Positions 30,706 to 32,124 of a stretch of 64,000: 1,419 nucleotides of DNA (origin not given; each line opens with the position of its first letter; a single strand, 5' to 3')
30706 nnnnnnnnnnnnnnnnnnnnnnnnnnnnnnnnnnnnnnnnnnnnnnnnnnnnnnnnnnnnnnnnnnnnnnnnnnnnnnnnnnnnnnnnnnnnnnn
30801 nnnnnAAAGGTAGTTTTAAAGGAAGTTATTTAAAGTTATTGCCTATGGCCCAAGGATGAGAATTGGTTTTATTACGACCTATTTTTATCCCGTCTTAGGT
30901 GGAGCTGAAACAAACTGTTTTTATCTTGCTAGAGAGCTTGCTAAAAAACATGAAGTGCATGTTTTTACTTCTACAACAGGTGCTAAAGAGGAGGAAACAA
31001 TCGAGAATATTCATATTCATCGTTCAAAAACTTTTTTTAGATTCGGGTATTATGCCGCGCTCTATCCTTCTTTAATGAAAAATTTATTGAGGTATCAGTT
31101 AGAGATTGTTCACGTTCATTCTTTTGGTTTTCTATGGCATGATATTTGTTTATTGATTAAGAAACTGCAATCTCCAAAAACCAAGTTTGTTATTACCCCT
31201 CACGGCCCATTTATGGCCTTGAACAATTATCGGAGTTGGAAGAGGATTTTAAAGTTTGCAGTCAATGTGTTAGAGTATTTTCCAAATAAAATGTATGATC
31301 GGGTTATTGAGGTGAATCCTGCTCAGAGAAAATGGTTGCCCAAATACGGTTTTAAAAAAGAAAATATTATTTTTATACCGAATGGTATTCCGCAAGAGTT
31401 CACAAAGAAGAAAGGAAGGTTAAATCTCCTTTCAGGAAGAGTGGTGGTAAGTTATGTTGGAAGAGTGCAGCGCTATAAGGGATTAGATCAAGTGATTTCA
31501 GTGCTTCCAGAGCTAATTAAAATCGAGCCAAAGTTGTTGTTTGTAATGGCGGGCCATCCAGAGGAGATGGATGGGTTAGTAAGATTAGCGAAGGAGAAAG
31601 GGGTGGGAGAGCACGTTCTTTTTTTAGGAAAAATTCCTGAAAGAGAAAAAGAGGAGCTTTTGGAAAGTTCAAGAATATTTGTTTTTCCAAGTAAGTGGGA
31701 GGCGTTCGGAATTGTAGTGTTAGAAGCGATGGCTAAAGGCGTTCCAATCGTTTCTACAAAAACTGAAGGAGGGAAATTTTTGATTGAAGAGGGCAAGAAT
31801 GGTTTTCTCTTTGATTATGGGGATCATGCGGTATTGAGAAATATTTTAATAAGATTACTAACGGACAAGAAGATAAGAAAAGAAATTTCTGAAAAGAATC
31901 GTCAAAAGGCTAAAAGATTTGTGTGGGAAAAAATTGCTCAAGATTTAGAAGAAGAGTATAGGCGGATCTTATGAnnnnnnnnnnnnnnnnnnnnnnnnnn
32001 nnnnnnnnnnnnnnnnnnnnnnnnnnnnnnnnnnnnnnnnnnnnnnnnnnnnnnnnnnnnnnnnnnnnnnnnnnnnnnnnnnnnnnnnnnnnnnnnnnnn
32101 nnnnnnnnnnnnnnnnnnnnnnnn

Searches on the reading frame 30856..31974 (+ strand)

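Call 5: search_protein_families(library=pfam, proteins=[window:30856-31974:+], max_evalue=0.001)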
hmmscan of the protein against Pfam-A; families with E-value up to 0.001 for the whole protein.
window:30856-31974:+ (372 aa): 7 families
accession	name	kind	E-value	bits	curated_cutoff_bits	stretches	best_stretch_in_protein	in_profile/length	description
PF00534.26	Glycos_transf_1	-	1.1e-40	139.5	26.4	1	184-350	4-171/172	Glycosyl transferases group 1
PF13692.12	Glyco_trans_1_4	-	2.2e-30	106.2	27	1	197-337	3-142/142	Glycosyl transferases group 1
PF13439.12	Glyco_transf_4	-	8.1e-26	91.5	28.5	1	15-179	2-167/170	Glycosyltransferase Family 4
PF13579.12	Glyco_trans_4_4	-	2e-12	48.1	29.7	1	15-177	1-158/158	Glycosyl transferase 4-like domain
PF20706.3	GT4-conflict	-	2.4e-10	40.4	26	1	190-311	193-321/385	Family 4 Glycosyltransferase in conflict systems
PF13477.12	Glyco_trans_4_2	-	3.7e-07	30.8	23.4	1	18-124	10-116/139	Glycosyl transferase 4-like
PF13524.12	Glyco_trans_1_2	-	3.4e-05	24.2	25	1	253-365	28-143/144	Glycosyl transferase-like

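Call 74: search_protein_families(library=ncbifam, proteins=[window:30856-31974:+], max_evalue=1e-8)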
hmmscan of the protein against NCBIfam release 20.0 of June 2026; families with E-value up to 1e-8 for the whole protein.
window:30856-31974:+ (372 aa): 34 families (the best 25 are shown)
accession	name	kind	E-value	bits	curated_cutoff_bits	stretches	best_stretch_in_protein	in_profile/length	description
TIGR03999.1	thiol_BshA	equivalog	1.6e-38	132.6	273.7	1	9-371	6-373/375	N-acetyl-alpha-D-glucosaminyl L-malate synthase BshA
NF041010.1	glycosy_Agl16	equivalog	5.6e-35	120.8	575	1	1-370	1-350/352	glycosylation protein Agl16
TIGR03449.1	mycothiol_MshA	equivalog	1.4e-29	103.2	462.5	1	179-371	204-403/406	D-inositol-3-phosphate glycosyltransferase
TIGR02149.1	glgA_Coryne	subfamily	1.7e-25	90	302.4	1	1-372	1-391/391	glycogen synthase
NF041876.1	EPS_EpsE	equivalog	8.6e-24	84.5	400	1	72-355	104-380/389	exopolysaccharide biosynthesis GT4 family glycosyltransferase EpsE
TIGR04063.1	stp3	hypoth_equivalog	4e-23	81.9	442.05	1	141-371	152-395/397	TIGR04063 family PEP-CTERM/XrtA system glycosyltransferase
TIGR04157.1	glyco_rSAM_CFB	subfamily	2.1e-21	76.4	400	1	145-363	168-401/406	TIGR04157 family glycosyltransferase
TIGR03088.1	stp2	hypoth_equivalog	4.5e-21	75.3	409.05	1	194-372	193-374/374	TIGR03088 family PEP-CTERM/XrtA system glycosyltransferase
NF038295.1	EPS_HpsP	equivalog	8e-21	74.5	550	1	51-372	64-388/388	hormogonium polysaccharide biosynthesis glycosyltransferase HpsP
NF047880.1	glyco_SdgA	exception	2.5e-20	72.5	800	1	135-362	259-481/488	serine-aspartate repeat adhesin O-glycosyltransferase SdgA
NF046085.1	XrtY_assoc_Gly1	equivalog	9.8e-20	70.7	400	1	14-367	16-380/387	XrtY-associated glycosyltransferase XYAG1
NF038229.1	Glyco4_Geo_Pelo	equivalog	1.5e-17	63.6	400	1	168-372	132-337/338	GPMC system family 4 glycosyltransferase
NF049988.1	MGlcDAGSynMgs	equivalog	7.6e-17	61.7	400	1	177-370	195-386/398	alpha-monoglucosyldiacylglycerol synthase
NF050056.1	ProtGlycPglH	equivalog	1.5e-16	60.4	600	1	1-363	1-345/354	GalNAc-alpha-(1->4)-GalNAc-alpha-(1->3)-diNAcBac-PP-undecaprenol alpha-1,4-N-acetyl-D-galactosaminyltransferase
NF038298.1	EPS_HpsO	equivalog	1.5e-16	60.2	575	1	132-371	132-387/388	hormogonium polysaccharide biosynthesis glycosyltransferase HpsO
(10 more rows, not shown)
